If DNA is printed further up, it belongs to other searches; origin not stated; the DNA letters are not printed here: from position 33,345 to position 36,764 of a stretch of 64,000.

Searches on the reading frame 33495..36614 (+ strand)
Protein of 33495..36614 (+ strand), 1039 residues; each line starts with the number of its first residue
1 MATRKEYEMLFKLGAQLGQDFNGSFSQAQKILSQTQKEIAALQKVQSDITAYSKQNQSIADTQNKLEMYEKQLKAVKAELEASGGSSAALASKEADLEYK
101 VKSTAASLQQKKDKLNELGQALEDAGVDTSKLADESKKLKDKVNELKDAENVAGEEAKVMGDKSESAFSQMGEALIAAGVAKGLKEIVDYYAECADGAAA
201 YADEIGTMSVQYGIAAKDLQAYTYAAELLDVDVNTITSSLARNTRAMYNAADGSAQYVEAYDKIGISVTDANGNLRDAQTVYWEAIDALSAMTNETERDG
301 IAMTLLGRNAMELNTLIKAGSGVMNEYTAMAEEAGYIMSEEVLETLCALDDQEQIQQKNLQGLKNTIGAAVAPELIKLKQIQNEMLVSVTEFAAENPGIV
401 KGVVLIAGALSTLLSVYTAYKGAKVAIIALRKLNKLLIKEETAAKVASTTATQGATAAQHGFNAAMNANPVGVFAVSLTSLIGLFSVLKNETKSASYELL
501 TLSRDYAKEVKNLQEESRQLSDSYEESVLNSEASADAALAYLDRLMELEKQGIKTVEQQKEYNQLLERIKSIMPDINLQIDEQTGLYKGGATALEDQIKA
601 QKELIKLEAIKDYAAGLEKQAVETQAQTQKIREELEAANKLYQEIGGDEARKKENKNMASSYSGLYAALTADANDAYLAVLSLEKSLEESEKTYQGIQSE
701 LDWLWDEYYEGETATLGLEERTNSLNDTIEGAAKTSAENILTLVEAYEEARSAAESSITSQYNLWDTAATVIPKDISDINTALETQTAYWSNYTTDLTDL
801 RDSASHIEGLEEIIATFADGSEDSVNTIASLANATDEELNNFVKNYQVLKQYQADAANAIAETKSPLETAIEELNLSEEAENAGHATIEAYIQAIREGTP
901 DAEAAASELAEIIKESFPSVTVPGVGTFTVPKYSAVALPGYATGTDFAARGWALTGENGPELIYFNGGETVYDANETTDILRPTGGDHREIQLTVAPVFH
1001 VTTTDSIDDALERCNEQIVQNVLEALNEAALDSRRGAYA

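Call 71: search_protein_families(library=pfam, proteins=[window:33495-36614:+], max_evalue=0.001)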
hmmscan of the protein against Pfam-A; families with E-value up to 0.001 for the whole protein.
window:33495-36614:+ (1039 aa): 2 families
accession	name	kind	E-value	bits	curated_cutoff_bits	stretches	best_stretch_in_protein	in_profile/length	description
PF10145.14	PhageMin_Tail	-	1.6e-05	25.3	33.2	1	147-307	36-201/201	Phage-related minor tail protein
PF18595.6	Nuf2_DHR10-like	-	0.00038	20.9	28.4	1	28-108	14-94/117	Nuf2, DHR10-like domain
